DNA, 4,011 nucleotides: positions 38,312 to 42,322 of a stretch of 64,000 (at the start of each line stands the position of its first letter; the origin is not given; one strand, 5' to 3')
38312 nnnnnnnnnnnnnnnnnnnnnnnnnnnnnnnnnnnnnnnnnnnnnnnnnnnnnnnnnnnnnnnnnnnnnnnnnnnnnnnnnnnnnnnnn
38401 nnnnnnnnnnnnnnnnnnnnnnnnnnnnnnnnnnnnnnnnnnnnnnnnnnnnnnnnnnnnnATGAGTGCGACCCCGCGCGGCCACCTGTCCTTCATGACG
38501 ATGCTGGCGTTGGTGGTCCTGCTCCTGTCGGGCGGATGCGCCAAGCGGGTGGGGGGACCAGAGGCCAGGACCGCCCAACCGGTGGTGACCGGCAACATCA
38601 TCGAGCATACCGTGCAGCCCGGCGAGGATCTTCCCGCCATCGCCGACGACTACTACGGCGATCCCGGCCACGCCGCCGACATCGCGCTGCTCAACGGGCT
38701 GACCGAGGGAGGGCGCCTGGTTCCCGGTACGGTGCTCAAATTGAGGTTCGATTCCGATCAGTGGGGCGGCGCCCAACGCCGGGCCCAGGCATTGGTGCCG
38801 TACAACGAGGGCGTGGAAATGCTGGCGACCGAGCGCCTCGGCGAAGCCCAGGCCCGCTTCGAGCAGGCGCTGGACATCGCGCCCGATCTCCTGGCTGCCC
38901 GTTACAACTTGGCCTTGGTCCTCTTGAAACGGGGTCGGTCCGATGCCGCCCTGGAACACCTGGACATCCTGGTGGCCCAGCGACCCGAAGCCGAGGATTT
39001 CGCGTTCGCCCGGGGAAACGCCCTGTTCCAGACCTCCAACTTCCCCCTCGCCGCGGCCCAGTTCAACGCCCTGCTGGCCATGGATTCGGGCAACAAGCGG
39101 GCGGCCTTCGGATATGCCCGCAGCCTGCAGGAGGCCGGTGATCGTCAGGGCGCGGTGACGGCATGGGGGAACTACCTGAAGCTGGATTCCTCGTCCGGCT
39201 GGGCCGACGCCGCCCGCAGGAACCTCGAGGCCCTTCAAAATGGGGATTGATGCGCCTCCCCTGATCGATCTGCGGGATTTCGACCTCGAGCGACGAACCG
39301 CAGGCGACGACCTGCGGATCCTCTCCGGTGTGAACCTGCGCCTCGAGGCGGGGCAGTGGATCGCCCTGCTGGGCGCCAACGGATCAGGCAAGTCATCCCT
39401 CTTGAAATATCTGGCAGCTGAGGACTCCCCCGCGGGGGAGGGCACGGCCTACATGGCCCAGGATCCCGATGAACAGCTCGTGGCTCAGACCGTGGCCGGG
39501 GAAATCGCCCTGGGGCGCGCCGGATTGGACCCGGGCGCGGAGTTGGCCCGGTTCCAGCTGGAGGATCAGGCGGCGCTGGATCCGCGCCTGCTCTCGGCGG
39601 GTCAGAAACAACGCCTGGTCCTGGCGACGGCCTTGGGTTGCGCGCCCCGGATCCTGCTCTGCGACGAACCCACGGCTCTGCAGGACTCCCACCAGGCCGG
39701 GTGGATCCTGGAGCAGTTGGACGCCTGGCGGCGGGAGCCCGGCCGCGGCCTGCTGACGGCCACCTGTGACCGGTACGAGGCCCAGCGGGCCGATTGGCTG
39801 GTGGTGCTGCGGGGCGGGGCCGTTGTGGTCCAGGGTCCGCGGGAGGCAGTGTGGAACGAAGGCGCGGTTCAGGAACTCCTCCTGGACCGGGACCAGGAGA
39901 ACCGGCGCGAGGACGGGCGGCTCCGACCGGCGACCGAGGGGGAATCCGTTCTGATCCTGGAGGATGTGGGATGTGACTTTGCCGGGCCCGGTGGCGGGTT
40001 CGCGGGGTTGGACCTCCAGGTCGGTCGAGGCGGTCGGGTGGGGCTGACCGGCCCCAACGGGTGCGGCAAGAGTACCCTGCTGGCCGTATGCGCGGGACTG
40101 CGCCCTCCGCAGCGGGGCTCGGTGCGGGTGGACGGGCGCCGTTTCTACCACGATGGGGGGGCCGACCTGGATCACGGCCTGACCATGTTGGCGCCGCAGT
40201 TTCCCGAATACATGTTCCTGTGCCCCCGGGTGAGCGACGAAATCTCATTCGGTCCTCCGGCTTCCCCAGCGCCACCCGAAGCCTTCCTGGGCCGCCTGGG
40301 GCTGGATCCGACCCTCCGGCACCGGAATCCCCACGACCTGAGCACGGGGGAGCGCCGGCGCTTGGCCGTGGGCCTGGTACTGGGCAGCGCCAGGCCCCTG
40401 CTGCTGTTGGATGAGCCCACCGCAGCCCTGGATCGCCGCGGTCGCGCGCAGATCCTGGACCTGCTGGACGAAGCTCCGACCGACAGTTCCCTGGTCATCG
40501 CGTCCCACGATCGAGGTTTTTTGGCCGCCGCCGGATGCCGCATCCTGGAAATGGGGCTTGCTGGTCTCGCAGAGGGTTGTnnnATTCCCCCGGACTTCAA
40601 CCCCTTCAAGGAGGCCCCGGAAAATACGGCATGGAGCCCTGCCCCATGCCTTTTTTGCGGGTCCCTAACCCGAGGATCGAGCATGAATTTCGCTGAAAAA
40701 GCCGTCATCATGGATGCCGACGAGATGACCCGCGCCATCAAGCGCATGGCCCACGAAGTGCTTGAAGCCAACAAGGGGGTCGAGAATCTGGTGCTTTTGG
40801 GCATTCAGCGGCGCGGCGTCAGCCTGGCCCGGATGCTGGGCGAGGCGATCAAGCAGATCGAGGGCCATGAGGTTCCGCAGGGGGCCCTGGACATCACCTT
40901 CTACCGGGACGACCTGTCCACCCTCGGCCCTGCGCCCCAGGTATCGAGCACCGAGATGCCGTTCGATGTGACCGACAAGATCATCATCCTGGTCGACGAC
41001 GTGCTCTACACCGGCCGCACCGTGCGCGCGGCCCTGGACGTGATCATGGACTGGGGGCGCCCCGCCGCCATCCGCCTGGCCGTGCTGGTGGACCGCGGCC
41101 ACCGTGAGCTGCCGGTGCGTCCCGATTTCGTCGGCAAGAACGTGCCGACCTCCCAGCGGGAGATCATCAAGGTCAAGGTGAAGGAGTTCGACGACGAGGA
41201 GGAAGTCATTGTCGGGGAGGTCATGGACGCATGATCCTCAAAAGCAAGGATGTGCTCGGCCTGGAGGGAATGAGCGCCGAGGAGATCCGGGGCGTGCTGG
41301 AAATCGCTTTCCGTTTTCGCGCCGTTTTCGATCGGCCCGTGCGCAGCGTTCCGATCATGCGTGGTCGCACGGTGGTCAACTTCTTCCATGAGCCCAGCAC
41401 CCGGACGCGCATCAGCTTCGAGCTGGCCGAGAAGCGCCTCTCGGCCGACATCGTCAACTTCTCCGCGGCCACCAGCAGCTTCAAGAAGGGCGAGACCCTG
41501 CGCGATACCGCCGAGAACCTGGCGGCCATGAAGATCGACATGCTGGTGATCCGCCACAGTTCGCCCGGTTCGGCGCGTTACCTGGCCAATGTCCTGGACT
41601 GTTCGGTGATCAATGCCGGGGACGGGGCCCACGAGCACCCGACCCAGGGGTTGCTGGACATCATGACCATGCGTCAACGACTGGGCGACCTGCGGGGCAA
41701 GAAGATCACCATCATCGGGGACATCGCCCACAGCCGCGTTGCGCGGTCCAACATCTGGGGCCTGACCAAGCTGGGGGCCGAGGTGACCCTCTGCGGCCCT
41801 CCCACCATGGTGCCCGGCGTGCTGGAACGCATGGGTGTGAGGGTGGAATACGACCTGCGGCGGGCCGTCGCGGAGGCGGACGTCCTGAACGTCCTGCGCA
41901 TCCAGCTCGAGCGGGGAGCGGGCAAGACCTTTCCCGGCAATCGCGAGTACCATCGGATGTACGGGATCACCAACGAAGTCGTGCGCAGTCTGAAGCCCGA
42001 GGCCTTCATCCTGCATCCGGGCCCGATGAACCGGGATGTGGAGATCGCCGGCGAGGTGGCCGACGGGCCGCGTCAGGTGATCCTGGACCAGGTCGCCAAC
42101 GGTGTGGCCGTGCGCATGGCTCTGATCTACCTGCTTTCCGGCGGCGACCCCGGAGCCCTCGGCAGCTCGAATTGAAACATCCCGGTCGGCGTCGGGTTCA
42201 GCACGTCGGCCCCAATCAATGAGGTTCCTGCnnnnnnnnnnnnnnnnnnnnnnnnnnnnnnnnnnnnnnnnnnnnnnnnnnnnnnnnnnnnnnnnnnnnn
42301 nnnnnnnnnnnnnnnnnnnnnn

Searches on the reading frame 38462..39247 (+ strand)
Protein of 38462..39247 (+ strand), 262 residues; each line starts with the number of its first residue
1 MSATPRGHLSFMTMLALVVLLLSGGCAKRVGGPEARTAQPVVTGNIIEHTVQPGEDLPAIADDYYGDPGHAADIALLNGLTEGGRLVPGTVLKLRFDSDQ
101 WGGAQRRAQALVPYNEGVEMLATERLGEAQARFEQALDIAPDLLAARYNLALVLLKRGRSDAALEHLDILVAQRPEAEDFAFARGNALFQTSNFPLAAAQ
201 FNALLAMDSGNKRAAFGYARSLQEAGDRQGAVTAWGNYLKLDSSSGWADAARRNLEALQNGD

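Call 11: search_protein_families(library=pfam, proteins=[window:38462-39247:+], max_evalue=0.001)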
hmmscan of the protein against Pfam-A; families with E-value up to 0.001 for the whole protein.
window:38462-39247:+ (262 aa): 15 families
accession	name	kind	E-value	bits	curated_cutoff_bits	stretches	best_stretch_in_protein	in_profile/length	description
PF13432.12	TPR_16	-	6e-12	46.2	32.7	2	182-239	1-57/65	Tetratricopeptide repeat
PF14559.12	TPR_19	-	1e-11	45.4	25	1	121-178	2-59/68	Tetratricopeptide repeat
PF07719.23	TPR_2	-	2.1e-10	40.3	27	0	114-142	5-33/34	Tetratricopeptide repeat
PF13414.12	TPR_11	-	2e-06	27.8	26.8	0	125-158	9-42/42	TPR repeat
PF13431.12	TPR_17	-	5.7e-06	26.6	24.4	1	133-165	2-34/34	Tetratricopeptide repeat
PF14561.12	TPR_20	-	1.1e-05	26.1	25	1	131-178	9-56/90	Tetratricopeptide repeat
PF13428.12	TPR_14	-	1.4e-05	25.8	23.5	0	145-185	2-42/44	Tetratricopeptide repeat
PF24575.1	TPR_Slam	-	1.5e-05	25.8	35.2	1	108-165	45-102/104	Surface lipoprotein assembly modifier, N-terminal TPR repeats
PF13371.12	TPR_9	-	2.8e-05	24.5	35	0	123-184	8-69/73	Tetratricopeptide repeat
PF00515.34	TPR_1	-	2.8e-05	24.2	27.8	0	146-167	3-24/34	Tetratricopeptide repeat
PF16918.11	PknG_TPR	-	6.7e-05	22.3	27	1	116-234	134-217/340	Protein kinase G tetratricopeptide repeat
PF13174.12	TPR_6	-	0.00013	22.8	26.3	0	146-176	2-32/33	Tetratricopeptide repeat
PF01476.26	LysM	-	0.00015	22.1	20.9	1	49-94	1-42/43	LysM domain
PF13424.12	TPR_12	-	0.0003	21.4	30.1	1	122-167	15-68/77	Tetratricopeptide repeat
PF07721.20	TPR_4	-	0.00032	21.5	27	1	145-168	2-25/26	Tetratricopeptide repeat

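Call 60: search_protein_families(library=ncbifam, proteins=[window:38462-39247:+], max_evalue=0.001)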
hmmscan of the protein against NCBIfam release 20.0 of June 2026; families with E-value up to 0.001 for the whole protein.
window:38462-39247:+ (262 aa): 8 families
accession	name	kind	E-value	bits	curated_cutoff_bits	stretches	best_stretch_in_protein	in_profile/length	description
TIGR02917.1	PEP_TPR_lipo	equivalog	4.7e-09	34.7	312.2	1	116-231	131-246/899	XrtA/PEP-CTERM system TPR-repeat protein PrsT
TIGR02552.1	LcrH_SycD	equivalog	1e-07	31.7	104.8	1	183-243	23-83/136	SycD/LcrH family type III secretion system chaperone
NF033920.0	C39_PA2778_fam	equivalog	1e-07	31.6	150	0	161-236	173-248/255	PA2778 family cysteine peptidase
NF040959.1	MamA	equivalog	3.3e-07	30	200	1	113-234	74-195/204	magnetosome protein MamA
NF047507.1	TPR_BatC_Lepto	exception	2.7e-05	23.7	175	0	110-152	96-138/214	TPR repeat-containing protein BatC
NF033762.1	social_mot_Tgl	equivalog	4e-05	23.1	225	1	121-167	77-123/252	social motility TPR repeat lipoprotein Tgl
NF047371.1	FlcA_CTERM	equivalog_domain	0.00017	20.2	300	0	110-142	122-154/646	periplasmic flagellar collar protein FlcA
NF052415.1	T3SS_chap_SctY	equivalog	0.00052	20.5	70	0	121-207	17-106/106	type III secretion apparatus assembly chaperone SctY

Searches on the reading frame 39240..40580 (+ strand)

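Call 11: search_protein_families(library=pfam, proteins=[window:39240-40580:+], max_evalue=0.001)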
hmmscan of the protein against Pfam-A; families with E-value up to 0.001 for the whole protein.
window:39240-40580:+ (447 aa): 11 families
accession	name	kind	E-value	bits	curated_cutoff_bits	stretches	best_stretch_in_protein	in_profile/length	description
PF00005.33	ABC_tran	-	1.2e-42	146.2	25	2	256-395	3-137/137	ABC transporter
PF13304.12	AAA_21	-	4.1e-16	60.4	27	1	362-426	233-301/304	AAA domain, putative AbiEii toxin, Type IV TA system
PF02463.25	SMC_N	-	7.5e-11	42.3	40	1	366-431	136-205/220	RecF/RecN/SMC N terminal domain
PF13555.12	AAA_29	-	7.1e-09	35.7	27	1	253-291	11-50/61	P-loop containing region of AAA domain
PF13521.12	AAA_28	-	2e-05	25.3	27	0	41-61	2-22/164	AAA domain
PF13476.12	AAA_23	-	3.1e-05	25.1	27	0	267-281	22-36/201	AAA domain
PF13401.12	AAA_22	-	4.5e-05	24.2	27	0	39-147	6-96/130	AAA domain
PF03308.22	MeaB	-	0.00012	21.7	23.1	0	260-282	29-51/273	Methylmalonyl Co-A mutase-associated GTPase MeaB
PF13191.12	AAA_16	-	0.00021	22.2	32.6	0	40-127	26-117/167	AAA ATPase domain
PF13238.12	AAA_18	-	0.00048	21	29.4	0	41-61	1-21/128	AAA domain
PF20703.3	nSTAND1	-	0.00066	19.9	27.1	0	34-56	29-51/379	Novel STAND NTPase 1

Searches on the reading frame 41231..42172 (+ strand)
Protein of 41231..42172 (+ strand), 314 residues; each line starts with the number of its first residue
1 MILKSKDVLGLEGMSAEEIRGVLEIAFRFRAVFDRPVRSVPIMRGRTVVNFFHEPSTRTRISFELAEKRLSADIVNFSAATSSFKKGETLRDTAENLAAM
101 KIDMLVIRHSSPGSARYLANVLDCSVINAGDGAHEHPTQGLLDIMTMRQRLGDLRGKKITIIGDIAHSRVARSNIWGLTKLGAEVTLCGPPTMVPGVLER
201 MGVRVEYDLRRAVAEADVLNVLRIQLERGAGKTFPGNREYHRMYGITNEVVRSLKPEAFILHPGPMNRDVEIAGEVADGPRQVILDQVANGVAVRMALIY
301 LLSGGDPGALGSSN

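Call 12: search_protein_families(library=pfam, proteins=[window:41231-42172:+], max_evalue=0.001)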
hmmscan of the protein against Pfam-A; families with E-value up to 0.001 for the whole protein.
window:41231-42172:+ (314 aa): 2 families
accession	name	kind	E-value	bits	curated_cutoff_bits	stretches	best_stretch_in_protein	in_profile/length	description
PF02729.26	OTCace_N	-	4.7e-42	144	29.9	1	6-149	1-148/148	Aspartate/ornithine carbamoyltransferase, carbamoyl-P binding domain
PF00185.30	OTCace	-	2e-24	86.8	29.4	1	156-302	2-157/157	Aspartate/ornithine carbamoyltransferase, Asp/Orn binding domain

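Call 51: find_homologous_proteins(query=window:41231-42172:+)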
Query window:41231-42172:+ (314 aa): 8000 proteins with E <= 0.001 among 8000 candidates; the best 120 are listed.
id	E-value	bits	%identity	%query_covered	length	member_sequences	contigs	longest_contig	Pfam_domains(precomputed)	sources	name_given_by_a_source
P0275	4.5e-202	688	100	100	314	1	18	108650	PF00185.31,PF02729.27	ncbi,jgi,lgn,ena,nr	ncbi:aspartate carbamoyltransferase [bacterium CG_4_9_14_3_um_filter_65_15]|nr:MAG: aspartate carbam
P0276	2.6e-192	656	95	100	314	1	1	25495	PF00185.31,PF02729.27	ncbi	-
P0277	3.2e-192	655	96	100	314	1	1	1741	PF00185.31,PF02729.27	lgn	-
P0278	1.9e-191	653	95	99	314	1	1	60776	PF00185.31,PF02729.27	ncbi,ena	-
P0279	7.4e-191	651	94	100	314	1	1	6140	PF00185.31,PF02729.27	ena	-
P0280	1.3e-190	650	95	99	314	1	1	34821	PF00185.31,PF02729.27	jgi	-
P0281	8.0e-190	647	95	99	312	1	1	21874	PF00185.31,PF02729.27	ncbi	-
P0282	1.6e-189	646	94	96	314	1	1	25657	PF00185.31,PF02729.27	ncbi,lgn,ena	-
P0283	5.9e-189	645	93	100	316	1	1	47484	PF00185.31,PF02729.27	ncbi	-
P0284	6.5e-189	644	94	100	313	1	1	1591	PF00185.31,PF02729.27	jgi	-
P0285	8.4e-189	644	94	96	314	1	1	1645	PF00185.31,PF02729.27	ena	-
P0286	5.2e-184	628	91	100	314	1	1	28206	PF00185.31,PF02729.27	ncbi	-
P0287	5.7e-184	628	92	96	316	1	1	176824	PF00185.31,PF02729.27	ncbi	ncbi:MAG: aspartate carbamoyltransferase catalytic subunit [Candidatus Krumholzibacteriia bacterium]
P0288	1.4e-183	627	91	96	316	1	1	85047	PF00185.31,PF02729.27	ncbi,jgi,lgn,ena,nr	ncbi:aspartate carbamoyltransferase catalytic subunit [bacterium]|nr:aspartate carbamoyltransferase 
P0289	1.2e-182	624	91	96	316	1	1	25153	PF00185.31,PF02729.27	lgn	-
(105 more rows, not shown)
